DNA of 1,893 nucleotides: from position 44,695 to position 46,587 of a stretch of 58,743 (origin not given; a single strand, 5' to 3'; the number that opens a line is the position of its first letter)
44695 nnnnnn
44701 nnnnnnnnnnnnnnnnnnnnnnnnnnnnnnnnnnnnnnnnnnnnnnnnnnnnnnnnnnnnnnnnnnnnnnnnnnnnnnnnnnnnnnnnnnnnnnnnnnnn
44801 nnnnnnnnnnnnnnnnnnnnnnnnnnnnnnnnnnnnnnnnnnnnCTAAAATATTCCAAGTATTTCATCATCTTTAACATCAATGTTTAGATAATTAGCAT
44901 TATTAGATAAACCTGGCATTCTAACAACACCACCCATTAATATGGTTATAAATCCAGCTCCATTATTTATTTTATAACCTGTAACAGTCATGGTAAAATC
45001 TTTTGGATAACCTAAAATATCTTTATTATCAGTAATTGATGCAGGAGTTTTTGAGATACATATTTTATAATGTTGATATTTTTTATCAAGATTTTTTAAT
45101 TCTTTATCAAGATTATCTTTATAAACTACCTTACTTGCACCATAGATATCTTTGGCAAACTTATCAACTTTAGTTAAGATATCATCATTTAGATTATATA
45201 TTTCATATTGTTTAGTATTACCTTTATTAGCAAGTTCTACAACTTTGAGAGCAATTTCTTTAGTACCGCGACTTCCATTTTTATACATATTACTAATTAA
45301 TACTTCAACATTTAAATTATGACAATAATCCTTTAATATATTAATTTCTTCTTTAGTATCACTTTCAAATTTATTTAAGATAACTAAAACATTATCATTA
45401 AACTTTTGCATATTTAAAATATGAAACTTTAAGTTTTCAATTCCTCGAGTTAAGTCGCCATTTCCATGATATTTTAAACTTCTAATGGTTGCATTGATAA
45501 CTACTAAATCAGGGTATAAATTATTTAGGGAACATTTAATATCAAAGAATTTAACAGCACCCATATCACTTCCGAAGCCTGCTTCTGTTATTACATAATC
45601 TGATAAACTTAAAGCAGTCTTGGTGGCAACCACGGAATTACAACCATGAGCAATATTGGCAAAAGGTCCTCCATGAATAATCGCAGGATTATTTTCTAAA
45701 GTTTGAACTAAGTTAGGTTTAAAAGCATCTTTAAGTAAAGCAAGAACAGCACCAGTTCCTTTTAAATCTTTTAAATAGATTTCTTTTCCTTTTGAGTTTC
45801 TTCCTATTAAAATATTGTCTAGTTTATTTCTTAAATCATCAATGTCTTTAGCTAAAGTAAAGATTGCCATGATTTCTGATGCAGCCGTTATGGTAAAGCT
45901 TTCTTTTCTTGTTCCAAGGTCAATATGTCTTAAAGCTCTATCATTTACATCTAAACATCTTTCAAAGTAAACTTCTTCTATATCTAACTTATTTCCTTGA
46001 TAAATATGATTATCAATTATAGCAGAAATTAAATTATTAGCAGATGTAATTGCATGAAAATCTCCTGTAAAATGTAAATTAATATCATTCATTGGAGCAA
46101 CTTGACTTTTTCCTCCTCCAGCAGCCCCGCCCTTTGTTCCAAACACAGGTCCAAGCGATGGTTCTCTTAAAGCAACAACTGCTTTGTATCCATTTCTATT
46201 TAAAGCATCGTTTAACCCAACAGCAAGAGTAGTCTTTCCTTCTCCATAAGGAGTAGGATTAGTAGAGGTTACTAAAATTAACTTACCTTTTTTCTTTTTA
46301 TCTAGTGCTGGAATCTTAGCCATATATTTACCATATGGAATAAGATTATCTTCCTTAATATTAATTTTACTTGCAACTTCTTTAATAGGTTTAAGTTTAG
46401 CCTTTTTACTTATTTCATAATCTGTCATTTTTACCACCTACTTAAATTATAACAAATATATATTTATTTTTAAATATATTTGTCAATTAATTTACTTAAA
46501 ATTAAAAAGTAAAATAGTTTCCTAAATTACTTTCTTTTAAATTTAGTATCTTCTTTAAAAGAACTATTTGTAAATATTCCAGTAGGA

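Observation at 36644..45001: Two alternative cargos of one uvrB/fhs hotspot lie in tandem, joined by a chimeric fhs'-'uvrB junction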

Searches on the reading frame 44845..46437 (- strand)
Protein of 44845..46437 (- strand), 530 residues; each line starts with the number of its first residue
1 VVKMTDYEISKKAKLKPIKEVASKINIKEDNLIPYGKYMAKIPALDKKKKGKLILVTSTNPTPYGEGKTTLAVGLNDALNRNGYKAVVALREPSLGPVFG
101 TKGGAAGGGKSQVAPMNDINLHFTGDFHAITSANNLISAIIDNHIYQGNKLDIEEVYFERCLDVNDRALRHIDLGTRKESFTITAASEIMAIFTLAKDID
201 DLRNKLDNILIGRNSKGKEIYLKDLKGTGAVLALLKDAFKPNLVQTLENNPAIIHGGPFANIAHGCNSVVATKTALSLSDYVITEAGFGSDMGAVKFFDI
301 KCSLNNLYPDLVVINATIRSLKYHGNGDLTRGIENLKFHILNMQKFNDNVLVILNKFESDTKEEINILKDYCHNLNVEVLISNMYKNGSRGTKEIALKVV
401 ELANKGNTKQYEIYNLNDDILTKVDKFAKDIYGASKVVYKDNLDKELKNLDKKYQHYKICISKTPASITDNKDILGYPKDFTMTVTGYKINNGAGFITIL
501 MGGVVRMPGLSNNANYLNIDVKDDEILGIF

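Call 7: search_protein_families(library=pfam, proteins=[window:44845-46437:-])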
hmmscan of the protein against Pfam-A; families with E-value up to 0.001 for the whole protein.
window:44845-46437:- (530 aa): 2 families
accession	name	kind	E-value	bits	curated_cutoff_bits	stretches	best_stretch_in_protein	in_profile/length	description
PF01268.25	FTHFS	-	9.2e-207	688.1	27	1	5-530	2-556/556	Formate--tetrahydrofolate ligase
PF01656.29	CbiA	-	5.6e-05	23.5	25.4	0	65-380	9-106/125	CobQ/CobB/MinD/ParA nucleotide binding domain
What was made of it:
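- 44845..46428 (-): Intact fhs (formate-tetrahydrofolate ligase), the left-hand core flank of the hotspot. Pfam FTHFS, E 9e-207 (call 7).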

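Call 10: find_related_loci(query=window:44845-46437:-, collection=genome_contigs, flank=10000)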
Query window:44845-46437:- (530 aa) in genome_contigs; peptide patterns used: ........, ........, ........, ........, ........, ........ (x = any residue, [..] = any of these).
82 stretches matched a pattern; 13 encode a relative of the query (tblastn E <= 1e-3); 13 distinct loci.
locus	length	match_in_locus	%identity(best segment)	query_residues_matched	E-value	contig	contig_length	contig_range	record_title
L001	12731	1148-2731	96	3-530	0e+0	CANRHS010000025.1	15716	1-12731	MAG: uncultured Bacilli bacterium isolate Lapin-023__bin34 genome assembly, contig: Lapin-023__NODE_4885_length_15716_co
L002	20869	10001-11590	90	1-530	0e+0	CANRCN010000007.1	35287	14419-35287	MAG: uncultured Bacilli bacterium isolate Lapin-027__bin5 genome assembly, contig: Lapin-027__NODE_921_length_35287_cov_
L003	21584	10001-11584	87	3-530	0e+0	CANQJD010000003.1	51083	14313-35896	MAG: uncultured Bacilli bacterium isolate Lapin-032__bin104 genome assembly, contig: Lapin-032__NODE_1132_length_51083_c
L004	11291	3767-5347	88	3-530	0e+0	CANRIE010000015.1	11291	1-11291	MAG: uncultured Bacilli bacterium isolate Lapin-022__bin9 genome assembly, contig: Lapin-022__NODE_5811_length_11291_cov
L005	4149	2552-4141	84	1-530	0e+0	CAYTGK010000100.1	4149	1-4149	MAG TPA_asm: uncultured Muribaculaceae bacterium isolate SRP314395_co1_48 genome assembly, contig: NODE_18693_length_414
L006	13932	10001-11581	83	4-530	0e+0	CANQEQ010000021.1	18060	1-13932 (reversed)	MAG: uncultured Bacilli bacterium isolate Lapin-008__bin17 genome assembly, contig: Lapin-008__NODE_3512_length_18060_co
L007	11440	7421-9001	80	4-530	0e+0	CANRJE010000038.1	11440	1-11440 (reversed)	MAG: uncultured Bacilli bacterium isolate Lapin-033__bin8 genome assembly, contig: Lapin-033__NODE_4866_length_11440_cov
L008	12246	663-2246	77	4-530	0e+0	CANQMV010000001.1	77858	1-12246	MAG: uncultured Bacilli bacterium isolate Lapin-012__bin89 genome assembly, contig: Lapin-012__NODE_621_length_77858_cov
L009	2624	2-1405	76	63-530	0e+0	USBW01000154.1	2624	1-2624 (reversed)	uncultured Tenericutes bacterium isolate UMGS1572 genome assembly, contig: NODE_16141_length_2624_cov_2.882834, whole ge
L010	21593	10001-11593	56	4-530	0e+0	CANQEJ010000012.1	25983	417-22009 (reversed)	MAG: uncultured Bacilli bacterium isolate Lapin-007__bin15 genome assembly, contig: Lapin-007__NODE_596_length_25983_cov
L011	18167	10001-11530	58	7-523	0e+0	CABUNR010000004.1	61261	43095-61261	MAG TPA_asm: uncultured Firmicutes bacterium isolate MGYG-HGUT-04175 genome assembly, contig: GUT_GENOME258596_4, whole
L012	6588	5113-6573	56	4-486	3e-170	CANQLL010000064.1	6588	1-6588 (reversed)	MAG: uncultured Bacilli bacterium isolate Lapin-015__bin71 genome assembly, contig: Lapin-015__NODE_12758_length_6588_co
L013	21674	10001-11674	45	3-530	8e-144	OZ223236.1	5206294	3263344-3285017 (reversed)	MAG: Candidatus Ozemobacteraceae bacterium isolate 4ee0fdf2-fbb4-4151-bfa0-813162405533 genome assembly, chromosome: 2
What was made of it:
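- Tried and rejected: Genome-collection scan with Fhs (call 10).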

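Call 24: find_encoding_contigs(protein=window:44845-46437:-, flank=10000, max_places=10)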
Protein window:44845-46437:- (530 aa): no gene with exactly this product is on record in the collection.

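Call 30: list_cluster_members(proteins=[window:44845-46428:-, window:44845-46437:-, window:34863-36818:-, window:37012-38139:-, window:43397-44563:-, window:38820-41405:-])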
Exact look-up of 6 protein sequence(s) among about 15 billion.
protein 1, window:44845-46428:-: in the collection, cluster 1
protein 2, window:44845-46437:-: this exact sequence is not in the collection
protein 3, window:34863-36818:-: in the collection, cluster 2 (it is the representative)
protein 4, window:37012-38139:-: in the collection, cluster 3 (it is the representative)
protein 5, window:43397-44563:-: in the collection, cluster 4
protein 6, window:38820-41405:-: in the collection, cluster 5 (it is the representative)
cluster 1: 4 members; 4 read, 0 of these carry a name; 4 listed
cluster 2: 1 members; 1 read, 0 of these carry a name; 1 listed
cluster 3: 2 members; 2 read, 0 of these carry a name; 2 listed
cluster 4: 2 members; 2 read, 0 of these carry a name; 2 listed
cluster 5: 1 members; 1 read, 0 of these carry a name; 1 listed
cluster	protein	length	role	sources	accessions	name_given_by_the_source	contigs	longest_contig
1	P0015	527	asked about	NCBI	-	-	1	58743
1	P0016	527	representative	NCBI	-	-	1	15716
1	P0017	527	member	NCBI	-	-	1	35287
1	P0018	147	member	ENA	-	-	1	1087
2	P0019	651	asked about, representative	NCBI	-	-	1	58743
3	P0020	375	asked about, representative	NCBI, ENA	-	-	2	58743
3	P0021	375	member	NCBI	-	-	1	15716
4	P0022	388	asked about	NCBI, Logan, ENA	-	-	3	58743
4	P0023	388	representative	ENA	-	-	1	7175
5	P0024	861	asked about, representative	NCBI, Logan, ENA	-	-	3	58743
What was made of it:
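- Tried and rejected: The species is rare in public data (call 30).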

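Call 42: find_encoding_contigs(protein=P0018, flank=10000, max_places=10)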
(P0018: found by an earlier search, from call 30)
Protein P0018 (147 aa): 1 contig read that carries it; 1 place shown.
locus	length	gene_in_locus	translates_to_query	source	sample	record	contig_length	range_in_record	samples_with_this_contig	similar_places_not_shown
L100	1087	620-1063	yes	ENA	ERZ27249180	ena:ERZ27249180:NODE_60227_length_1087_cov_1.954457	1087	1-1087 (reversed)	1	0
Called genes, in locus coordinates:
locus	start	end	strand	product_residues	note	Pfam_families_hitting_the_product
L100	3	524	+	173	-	?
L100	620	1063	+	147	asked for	PF01268:FTHFS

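Call 52: search_protein_families(library=pfam, proteins=[L001:4202-5236:+, L002:11628-12578:-, L002:12780-13862:+, L002:13859-14962:+, L002:14943-16385:+, L003:12013-12621:+, L003:12618-13454:+, L008:2288-4009:+, L008:4012-5508:-], max_evalue=0.001)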
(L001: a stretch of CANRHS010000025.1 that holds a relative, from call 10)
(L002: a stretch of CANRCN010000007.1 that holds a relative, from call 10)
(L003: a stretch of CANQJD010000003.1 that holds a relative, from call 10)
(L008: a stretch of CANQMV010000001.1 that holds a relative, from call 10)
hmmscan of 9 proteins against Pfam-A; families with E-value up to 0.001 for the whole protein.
L001:4202-5236:+ (344 aa): 3 families
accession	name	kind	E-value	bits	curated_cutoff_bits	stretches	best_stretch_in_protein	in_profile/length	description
PF06250.17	YhcG_C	-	7.4e-57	192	32.5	1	174-321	2-148/157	YhcG PDDEXK nuclease domain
PF17761.7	DUF1016_N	-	1e-32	113.6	32.8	1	18-147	1-137/137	DUF1016 N-terminal domain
PF17762.8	HTH_ParB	-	3.1e-05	24.5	22.6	1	100-142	57-99/102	ParB HTH domain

L002:11628-12578:- (316 aa): 1 family
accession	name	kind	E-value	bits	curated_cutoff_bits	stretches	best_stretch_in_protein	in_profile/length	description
PF01699.29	Na_Ca_ex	-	3.5e-67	225.5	24.9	2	4-152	2-150/151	Sodium/calcium exchanger protein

L002:12780-13862:+ (360 aa): 1 family
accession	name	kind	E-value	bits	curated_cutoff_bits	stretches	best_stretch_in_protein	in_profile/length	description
PF00145.23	DNA_methylase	-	5.6e-58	197.3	22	1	80-355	35-323/324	C-5 cytosine-specific DNA methylase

L002:13859-14962:+ (367 aa): 1 family
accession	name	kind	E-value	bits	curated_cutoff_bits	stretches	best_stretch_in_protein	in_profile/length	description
PF00145.23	DNA_methylase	-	3.6e-52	178.2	22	1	3-361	2-322/324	C-5 cytosine-specific DNA methylase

L002:14943-16385:+ (480 aa): 1 family
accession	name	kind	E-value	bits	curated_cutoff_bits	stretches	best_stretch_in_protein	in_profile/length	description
PF09491.16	RE_AlwI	-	3.5e-06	26.7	23.1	1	80-210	4-132/441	AlwI restriction endonuclease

L003:12013-12621:+ (202 aa): 1 family
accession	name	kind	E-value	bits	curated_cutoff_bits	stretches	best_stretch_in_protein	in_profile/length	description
PF13338.12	AbiEi_4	-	6.6e-07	29.8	25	1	15-58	5-49/49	Transcriptional regulator, AbiEi antitoxin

L003:12618-13454:+ (278 aa): 1 family
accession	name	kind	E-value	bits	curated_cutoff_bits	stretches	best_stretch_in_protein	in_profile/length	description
PF08843.17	AbiEii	-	7.7e-40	137.7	22.5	1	32-264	1-237/238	Nucleotidyl transferase AbiEii toxin, Type IV TA system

L008:2288-4009:+ (573 aa): 0 families

L008:4012-5508:- (498 aa): 0 families
